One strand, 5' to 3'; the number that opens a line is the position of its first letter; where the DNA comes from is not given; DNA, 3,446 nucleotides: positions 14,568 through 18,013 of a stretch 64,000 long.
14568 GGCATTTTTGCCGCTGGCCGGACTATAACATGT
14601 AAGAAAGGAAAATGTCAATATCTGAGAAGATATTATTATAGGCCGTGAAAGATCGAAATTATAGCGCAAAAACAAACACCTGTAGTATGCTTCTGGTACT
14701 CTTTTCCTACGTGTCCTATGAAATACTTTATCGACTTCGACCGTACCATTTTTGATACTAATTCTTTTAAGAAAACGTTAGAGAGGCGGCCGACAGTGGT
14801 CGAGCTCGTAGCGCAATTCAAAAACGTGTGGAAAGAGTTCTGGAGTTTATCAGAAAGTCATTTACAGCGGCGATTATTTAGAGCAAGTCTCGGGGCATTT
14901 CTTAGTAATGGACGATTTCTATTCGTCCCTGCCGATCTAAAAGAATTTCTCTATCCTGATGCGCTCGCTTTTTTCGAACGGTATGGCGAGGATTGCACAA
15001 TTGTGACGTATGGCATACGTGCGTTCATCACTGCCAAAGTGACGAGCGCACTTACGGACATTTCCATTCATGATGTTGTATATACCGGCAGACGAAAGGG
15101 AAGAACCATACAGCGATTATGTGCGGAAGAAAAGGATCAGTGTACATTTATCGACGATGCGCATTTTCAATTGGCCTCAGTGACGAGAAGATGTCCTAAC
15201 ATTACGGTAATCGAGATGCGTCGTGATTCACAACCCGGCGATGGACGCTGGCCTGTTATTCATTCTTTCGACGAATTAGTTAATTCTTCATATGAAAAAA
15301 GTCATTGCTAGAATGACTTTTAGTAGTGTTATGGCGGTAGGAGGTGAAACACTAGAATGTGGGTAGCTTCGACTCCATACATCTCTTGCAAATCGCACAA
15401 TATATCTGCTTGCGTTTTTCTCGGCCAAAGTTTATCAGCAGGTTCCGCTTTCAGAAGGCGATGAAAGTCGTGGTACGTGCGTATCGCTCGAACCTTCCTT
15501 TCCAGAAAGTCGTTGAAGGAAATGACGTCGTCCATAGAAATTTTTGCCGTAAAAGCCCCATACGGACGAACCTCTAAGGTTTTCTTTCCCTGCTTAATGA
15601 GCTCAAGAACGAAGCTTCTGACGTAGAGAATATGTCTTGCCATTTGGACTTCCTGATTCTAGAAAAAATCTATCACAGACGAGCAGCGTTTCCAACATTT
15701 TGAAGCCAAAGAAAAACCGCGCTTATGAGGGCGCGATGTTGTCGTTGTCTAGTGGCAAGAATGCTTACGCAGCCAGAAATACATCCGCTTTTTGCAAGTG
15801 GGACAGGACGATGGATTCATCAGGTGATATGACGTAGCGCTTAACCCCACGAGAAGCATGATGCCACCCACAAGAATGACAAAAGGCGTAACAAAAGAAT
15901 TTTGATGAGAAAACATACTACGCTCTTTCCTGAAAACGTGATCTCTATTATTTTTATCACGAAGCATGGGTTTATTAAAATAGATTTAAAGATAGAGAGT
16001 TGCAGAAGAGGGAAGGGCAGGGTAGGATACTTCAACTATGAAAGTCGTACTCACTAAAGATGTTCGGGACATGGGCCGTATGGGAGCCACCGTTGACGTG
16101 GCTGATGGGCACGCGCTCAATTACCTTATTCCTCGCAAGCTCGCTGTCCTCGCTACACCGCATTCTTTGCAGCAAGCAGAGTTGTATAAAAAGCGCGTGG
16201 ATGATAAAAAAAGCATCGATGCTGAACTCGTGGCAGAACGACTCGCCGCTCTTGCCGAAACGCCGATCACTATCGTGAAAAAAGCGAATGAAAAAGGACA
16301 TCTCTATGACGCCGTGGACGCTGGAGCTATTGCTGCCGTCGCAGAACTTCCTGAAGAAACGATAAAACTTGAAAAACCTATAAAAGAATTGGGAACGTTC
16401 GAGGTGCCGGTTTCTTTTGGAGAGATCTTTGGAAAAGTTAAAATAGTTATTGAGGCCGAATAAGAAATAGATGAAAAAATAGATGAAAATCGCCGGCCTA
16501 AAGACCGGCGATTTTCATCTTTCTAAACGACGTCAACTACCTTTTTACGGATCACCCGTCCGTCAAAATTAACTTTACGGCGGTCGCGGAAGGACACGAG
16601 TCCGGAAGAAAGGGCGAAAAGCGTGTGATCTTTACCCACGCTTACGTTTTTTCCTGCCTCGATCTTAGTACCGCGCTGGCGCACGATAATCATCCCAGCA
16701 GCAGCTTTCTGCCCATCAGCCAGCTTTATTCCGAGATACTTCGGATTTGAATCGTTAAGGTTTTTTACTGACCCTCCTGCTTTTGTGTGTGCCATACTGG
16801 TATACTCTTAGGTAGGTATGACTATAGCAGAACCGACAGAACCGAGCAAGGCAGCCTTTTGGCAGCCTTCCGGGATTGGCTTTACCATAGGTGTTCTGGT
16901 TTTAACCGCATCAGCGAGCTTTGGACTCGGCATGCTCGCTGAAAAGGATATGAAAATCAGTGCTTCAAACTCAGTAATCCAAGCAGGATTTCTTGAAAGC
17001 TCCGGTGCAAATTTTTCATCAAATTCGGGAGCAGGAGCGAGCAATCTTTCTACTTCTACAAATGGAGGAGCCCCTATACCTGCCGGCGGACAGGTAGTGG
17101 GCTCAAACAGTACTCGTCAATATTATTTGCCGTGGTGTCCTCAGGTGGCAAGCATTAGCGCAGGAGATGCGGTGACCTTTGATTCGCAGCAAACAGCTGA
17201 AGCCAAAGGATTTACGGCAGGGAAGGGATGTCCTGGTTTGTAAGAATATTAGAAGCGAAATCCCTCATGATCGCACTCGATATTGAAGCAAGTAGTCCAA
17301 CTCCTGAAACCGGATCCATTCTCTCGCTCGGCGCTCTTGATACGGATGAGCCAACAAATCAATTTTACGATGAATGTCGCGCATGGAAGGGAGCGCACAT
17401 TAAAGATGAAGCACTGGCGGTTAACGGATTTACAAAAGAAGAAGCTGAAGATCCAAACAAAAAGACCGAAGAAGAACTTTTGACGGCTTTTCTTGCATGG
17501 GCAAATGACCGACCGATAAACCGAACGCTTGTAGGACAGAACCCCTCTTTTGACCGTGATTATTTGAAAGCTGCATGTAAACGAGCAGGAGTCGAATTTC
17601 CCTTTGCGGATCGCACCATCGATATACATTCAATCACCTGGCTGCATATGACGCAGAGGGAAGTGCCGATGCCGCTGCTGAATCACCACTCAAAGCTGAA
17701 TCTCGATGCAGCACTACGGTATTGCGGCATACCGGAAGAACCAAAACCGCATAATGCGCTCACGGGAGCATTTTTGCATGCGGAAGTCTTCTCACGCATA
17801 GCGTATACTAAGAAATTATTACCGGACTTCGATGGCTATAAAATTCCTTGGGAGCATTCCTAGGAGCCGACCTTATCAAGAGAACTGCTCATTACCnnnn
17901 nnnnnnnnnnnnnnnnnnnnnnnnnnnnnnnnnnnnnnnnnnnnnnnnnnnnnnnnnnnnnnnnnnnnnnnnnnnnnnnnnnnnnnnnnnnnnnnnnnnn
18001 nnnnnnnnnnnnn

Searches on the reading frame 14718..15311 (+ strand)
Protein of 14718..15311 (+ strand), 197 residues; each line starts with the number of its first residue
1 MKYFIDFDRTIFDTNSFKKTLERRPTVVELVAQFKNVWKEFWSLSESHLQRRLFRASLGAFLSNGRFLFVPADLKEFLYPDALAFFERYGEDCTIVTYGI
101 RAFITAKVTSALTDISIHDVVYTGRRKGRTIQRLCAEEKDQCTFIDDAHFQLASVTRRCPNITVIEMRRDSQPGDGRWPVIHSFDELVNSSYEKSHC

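Call 36: search_protein_families(library=pfam, proteins=[window:14718-15311:+], max_evalue=0.00001)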
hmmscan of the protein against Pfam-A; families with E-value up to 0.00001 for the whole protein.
window:14718-15311:+ (197 aa): 1 family
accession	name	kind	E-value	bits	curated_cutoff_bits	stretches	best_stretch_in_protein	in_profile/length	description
PF12710.13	HAD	-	1.3e-06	29.4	27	1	4-131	2-146/189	haloacid dehalogenase-like hydrolase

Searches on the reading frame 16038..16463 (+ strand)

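Call 36: search_protein_families(library=pfam, proteins=[window:16038-16463:+], max_evalue=0.00001)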
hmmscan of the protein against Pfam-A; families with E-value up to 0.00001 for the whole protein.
window:16038-16463:+ (141 aa): 2 families
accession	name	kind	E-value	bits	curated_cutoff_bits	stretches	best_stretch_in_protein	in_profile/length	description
PF01281.25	Ribosomal_L9_N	-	4.6e-18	64.9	20.7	1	1-46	1-46/47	Ribosomal protein L9, N-terminal domain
PF03948.19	Ribosomal_L9_C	-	5e-09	36.9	23.2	1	62-139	3-85/86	Ribosomal protein L9, C-terminal domain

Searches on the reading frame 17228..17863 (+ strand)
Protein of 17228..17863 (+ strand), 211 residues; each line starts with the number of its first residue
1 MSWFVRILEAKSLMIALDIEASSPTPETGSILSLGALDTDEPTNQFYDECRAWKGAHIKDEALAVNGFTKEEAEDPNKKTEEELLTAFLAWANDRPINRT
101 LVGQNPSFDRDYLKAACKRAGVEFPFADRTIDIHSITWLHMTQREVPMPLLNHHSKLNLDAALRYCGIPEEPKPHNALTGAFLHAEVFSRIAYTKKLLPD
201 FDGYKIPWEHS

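Call 36: search_protein_families(library=pfam, proteins=[window:17228-17863:+], max_evalue=0.00001)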
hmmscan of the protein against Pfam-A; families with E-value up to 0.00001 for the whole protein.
window:17228-17863:+ (211 aa): 1 family
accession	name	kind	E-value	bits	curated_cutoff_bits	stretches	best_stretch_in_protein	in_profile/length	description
PF16473.11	Rv2179c-like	-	3.2e-06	27.4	27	0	15-190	3-175/177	3'-5' exoribonuclease Rv2179c-like domain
